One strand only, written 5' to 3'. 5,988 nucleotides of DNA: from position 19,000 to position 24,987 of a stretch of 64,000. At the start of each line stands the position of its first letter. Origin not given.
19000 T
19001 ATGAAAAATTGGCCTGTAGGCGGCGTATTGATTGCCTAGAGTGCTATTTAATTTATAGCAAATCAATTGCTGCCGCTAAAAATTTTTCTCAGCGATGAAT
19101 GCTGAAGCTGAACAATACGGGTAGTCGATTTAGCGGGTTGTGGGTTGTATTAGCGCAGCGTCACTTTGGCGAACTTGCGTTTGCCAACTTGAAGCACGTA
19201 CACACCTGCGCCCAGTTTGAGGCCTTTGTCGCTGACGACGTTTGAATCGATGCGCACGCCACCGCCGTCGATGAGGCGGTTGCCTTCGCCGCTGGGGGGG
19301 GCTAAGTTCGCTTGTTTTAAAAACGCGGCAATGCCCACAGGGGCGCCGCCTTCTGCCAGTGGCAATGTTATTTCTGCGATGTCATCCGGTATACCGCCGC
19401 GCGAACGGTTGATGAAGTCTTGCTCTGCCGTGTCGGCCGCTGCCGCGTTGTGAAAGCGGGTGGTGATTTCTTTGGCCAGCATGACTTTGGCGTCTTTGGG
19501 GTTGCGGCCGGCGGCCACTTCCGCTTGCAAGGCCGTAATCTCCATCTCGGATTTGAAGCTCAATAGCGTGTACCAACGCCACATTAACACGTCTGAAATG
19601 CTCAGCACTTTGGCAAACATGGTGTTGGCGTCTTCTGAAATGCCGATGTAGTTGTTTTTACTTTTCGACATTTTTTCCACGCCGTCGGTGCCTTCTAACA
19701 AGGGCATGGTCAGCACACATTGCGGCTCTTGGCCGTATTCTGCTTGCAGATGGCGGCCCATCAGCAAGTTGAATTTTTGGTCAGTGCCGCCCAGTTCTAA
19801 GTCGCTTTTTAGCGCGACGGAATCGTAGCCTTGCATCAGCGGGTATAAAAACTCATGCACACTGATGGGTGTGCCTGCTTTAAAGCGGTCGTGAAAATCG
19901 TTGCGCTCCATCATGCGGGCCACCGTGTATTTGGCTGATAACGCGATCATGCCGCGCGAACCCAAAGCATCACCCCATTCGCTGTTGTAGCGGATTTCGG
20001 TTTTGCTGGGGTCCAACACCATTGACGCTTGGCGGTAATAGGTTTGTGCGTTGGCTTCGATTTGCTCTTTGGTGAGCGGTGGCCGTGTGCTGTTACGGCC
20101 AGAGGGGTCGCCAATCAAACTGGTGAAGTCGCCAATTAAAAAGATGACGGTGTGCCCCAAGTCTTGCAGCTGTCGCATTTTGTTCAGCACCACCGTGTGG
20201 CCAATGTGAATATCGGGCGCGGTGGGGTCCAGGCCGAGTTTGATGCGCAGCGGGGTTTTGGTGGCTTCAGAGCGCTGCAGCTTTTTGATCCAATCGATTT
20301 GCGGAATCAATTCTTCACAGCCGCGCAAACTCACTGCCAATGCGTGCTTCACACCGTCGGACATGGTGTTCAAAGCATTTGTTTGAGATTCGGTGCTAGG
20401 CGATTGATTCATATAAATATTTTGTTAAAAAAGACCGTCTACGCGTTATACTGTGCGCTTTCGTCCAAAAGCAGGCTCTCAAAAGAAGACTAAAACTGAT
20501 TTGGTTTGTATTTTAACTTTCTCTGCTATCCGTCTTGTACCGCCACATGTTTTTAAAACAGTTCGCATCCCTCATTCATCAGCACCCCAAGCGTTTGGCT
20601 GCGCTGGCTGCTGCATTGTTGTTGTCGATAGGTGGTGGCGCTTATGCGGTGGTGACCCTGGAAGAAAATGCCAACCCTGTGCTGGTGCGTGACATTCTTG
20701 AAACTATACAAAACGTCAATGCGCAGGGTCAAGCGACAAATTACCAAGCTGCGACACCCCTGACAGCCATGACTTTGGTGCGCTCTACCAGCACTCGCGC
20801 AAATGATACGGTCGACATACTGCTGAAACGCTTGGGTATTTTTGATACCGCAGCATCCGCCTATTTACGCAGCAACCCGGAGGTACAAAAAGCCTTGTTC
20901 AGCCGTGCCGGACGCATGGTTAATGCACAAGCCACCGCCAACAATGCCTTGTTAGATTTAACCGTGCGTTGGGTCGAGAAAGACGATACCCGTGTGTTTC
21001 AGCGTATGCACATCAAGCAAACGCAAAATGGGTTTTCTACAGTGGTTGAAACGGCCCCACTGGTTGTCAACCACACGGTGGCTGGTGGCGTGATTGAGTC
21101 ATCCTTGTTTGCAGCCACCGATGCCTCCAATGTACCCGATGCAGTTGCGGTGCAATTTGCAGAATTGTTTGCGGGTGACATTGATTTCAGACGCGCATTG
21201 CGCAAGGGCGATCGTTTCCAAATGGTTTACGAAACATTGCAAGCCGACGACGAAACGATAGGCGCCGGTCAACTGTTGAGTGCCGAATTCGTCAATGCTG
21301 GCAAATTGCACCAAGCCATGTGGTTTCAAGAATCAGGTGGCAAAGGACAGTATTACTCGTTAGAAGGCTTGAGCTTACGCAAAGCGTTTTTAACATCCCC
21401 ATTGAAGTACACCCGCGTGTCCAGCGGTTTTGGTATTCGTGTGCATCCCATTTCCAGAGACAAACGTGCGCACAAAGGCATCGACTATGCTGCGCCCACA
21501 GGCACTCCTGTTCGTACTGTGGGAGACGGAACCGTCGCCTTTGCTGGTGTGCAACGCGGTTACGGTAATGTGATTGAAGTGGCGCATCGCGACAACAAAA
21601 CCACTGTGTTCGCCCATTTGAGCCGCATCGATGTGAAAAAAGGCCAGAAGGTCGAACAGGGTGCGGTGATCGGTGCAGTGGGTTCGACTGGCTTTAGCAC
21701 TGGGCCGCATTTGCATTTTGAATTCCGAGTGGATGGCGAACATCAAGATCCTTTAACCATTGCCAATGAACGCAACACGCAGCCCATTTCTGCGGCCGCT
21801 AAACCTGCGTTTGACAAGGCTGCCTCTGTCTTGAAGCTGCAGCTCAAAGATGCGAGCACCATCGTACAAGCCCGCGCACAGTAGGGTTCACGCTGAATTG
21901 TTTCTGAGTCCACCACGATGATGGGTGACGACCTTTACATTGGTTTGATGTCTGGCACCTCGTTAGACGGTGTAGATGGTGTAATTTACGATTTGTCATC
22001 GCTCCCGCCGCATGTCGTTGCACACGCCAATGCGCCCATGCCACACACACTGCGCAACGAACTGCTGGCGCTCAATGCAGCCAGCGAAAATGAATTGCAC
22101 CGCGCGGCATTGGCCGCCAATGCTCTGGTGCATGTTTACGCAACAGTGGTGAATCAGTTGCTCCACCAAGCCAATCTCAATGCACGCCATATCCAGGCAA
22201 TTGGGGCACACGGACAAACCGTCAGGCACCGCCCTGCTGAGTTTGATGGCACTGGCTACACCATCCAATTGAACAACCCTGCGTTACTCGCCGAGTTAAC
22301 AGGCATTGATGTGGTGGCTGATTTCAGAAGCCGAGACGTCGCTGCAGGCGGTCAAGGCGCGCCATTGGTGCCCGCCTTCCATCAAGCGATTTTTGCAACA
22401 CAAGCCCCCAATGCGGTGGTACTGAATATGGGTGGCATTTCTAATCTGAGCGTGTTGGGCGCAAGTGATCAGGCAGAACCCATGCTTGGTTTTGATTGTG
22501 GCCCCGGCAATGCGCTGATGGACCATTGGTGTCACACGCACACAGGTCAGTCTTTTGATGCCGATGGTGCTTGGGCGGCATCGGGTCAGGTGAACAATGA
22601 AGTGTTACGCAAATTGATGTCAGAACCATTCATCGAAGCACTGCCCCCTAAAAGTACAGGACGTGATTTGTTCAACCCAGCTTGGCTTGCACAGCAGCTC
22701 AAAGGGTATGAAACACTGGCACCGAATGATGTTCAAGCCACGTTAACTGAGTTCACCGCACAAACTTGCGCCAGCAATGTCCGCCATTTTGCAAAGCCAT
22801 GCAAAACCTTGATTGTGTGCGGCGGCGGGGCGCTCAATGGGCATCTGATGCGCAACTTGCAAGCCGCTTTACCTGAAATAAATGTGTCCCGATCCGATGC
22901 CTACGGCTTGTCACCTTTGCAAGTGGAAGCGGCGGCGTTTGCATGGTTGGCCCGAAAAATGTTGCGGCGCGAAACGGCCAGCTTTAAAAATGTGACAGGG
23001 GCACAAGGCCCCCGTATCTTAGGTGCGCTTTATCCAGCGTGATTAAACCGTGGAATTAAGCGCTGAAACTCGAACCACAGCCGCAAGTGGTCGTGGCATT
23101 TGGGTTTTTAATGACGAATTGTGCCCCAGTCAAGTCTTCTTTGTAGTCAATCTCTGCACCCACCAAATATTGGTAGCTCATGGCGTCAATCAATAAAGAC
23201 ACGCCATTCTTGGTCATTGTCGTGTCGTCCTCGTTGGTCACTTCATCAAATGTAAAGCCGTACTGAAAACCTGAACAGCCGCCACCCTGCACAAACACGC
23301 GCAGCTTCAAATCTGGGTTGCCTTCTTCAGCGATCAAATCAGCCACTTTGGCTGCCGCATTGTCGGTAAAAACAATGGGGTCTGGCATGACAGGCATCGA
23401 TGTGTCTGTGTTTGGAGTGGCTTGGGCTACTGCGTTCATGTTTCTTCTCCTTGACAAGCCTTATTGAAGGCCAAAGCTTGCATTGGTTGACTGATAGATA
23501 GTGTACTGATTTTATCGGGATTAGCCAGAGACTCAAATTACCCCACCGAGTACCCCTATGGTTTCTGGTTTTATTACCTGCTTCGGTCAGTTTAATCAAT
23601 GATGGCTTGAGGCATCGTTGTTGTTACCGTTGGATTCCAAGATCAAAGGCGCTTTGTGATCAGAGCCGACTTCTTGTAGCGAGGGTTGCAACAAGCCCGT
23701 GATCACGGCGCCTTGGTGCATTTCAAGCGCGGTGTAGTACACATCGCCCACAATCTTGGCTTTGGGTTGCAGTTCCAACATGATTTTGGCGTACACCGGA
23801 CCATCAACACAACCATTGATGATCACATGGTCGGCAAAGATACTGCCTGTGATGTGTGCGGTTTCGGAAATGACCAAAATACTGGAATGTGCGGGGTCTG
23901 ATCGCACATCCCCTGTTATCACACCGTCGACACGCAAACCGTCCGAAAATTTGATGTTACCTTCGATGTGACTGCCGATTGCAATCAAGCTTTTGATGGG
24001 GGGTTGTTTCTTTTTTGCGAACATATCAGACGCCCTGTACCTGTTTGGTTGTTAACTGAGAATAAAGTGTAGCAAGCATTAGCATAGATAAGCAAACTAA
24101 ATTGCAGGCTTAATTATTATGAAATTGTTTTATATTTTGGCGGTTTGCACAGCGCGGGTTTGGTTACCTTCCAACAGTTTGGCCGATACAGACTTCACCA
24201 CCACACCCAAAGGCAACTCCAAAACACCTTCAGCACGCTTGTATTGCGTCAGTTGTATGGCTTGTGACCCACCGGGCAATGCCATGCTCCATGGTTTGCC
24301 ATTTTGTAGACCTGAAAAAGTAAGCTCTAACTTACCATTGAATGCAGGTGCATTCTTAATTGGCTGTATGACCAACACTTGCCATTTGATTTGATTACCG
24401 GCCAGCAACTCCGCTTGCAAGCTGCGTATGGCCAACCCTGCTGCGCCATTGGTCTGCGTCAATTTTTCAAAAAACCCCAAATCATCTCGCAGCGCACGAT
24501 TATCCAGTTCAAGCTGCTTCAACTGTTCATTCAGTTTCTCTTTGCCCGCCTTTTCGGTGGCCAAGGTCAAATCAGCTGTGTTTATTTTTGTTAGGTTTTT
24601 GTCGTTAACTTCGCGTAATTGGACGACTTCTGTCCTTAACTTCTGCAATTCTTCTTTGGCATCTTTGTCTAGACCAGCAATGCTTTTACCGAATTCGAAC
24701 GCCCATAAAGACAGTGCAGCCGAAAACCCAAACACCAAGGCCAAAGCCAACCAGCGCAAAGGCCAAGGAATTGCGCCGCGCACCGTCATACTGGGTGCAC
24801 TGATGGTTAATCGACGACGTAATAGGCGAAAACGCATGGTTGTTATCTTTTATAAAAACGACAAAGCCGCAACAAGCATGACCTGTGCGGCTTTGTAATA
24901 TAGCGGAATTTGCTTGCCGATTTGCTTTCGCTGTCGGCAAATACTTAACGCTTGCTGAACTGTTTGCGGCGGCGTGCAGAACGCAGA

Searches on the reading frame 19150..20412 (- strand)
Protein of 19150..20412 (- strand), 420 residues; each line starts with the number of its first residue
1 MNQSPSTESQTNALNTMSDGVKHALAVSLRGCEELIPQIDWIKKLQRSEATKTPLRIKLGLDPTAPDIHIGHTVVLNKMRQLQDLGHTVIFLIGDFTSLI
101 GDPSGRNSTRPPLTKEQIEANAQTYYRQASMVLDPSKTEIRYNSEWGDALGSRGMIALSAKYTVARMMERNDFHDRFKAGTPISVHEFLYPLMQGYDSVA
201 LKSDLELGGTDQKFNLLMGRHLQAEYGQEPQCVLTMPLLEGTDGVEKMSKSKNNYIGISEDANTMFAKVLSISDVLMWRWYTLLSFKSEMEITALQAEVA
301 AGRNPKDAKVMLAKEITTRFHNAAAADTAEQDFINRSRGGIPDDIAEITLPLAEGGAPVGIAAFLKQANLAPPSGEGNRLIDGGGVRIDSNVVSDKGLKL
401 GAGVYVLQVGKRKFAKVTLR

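Call 6: search_protein_families(library=pfam, proteins=[window:19150-20412:-], max_evalue=0.01)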
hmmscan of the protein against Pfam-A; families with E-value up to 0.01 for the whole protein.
window:19150-20412:- (420 aa): 2 families
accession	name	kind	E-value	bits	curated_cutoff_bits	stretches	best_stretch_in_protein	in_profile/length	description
PF00579.31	tRNA-synt_1b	-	1.6e-78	264.5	21.1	1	52-334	3-288/292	tRNA synthetases class I (W and Y)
PF01479.30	S4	-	0.00079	19.6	22.8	1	362-403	4-45/48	S4 domain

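Call 20: find_related_loci(query=window:19150-20412:-, collection=genome_contigs, flank=8000)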
Query window:19150-20412:- (420 aa) in genome_contigs; peptide patterns used: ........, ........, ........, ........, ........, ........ (x = any residue, [..] = any of these).
600 stretches matched a pattern (row limit reached: there are more); 595 encode a relative of the query (tblastn E <= 1e-3); the best 80 are kept; 80 distinct loci.
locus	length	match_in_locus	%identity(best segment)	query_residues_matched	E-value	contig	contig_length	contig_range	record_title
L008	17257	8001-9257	93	1-419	0e+0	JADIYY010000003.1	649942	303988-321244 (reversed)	MAG: Candidatus Aalborgiella aggregata isolate AalE_18-Q3-R2-46_MAXAC.018 tig00001377-10-6503910, whole genome shotgun s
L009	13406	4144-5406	86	1-420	0e+0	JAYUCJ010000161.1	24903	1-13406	MAG: Polaromonas sp. isolate GFS_6950 GFS_6950_160, whole genome shotgun sequence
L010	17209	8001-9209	87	17-419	0e+0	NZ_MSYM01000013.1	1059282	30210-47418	Rhodoferax antarcticus ANT.BR grfa_new.contig.12_1, whole genome shotgun sequence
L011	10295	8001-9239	85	1-419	0e+0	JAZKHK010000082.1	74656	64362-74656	MAG: Pseudomonadota bacterium isolate DC_SW_03_SPN07022020-bin006_1 DCSW031SPN_B006_1_000000000082, whole genome shotgun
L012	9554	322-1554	83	1-417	0e+0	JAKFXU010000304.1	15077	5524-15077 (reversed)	MAG: Rhodoferax sp. isolate ND4_Bin_2 ND4_0000163, whole genome shotgun sequence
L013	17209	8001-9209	86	17-419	0e+0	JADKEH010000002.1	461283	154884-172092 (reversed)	MAG: Candidatus Rhodoferax randersensis isolate Rand_18-Q3-R56-63_BAT3C.105_sub tig00001041-10-4602800, whole genome sho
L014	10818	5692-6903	88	16-419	0e+0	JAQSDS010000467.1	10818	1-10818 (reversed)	MAG: Rhodoferax sp. isolate D1-2020 MAG009 NODE_911_length_10818_cov_4.550218, whole genome shotgun sequence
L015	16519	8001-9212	85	16-419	0e+0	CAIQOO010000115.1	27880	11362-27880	MAG: uncultured beta proteobacterium isolate Loclat_bin-12181 genome assembly, contig: bin-12181:115/243, whole genome s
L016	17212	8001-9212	86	16-419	0e+0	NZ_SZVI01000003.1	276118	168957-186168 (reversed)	Rhodoferax sp. BLA1 NODE_13_length_276118_cov_14.297213, whole genome shotgun sequence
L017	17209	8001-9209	87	17-419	0e+0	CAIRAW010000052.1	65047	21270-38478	MAG: uncultured beta proteobacterium isolate A14_bin-1274 genome assembly, contig: bin-1274:52/82, whole genome shotgun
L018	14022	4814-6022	84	17-419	0e+0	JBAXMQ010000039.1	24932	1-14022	MAG: Betaproteobacteria bacterium isolate ELA457 MAG457_39, whole genome shotgun sequence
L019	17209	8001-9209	87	17-419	0e+0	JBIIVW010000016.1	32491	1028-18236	MAG: Rhodoferax sp. isolate ME2005-02-11D0_3300042485_group2_bin225 Rohwer_bin2240_scaffold_539_c1, whole genome shotgun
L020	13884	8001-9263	81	1-419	0e+0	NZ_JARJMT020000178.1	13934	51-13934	MAG: Tepidimonas sp. isolate MAG_5 k141_275112, whole genome shotgun sequence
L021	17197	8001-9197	84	17-419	0e+0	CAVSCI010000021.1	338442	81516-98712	MAG: uncultured beta proteobacterium isolate MFD02979.bin.1.94 genome assembly, contig: contig_67517, whole genome shotg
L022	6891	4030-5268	83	1-419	0e+0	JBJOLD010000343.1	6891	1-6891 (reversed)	MAG: Pseudomonadota bacterium isolate teakettle2_2019_sw_WHONDRS-S19S_0032_B_bin.24 scaffold_1761427, whole genome shotg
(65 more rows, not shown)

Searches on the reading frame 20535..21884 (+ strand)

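Call 6: search_protein_families(library=pfam, proteins=[window:20535-21884:+], max_evalue=0.01)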
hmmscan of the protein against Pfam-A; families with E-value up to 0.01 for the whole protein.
window:20535-21884:+ (449 aa): 2 families
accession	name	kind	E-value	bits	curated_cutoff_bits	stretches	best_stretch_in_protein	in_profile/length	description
PF01551.29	Peptidase_M23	-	4.3e-36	123.4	28.7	1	312-406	2-96/96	Peptidase family M23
PF19425.4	Csd3_N2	-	1.3e-06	28.8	27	1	182-299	8-120/122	Csd3 second domain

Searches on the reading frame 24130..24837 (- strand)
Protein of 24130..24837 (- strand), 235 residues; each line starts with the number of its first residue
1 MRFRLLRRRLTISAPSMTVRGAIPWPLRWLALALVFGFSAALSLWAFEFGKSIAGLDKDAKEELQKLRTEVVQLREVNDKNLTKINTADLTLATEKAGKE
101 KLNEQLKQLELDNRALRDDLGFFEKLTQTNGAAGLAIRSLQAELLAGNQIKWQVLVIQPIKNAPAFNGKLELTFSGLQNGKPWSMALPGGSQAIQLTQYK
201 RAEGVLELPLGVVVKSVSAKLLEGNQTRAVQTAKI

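Call 63: search_protein_families(library=pfam, proteins=[window:24130-24837:-], max_evalue=0.001)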
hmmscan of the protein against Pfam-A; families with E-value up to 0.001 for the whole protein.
window:24130-24837:- (235 aa): 1 family
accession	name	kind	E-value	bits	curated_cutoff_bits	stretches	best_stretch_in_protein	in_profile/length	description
PF20567.3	DUF6776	-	1.2e-11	45.2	27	1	85-217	5-147/149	Family of unknown function (DUF6776)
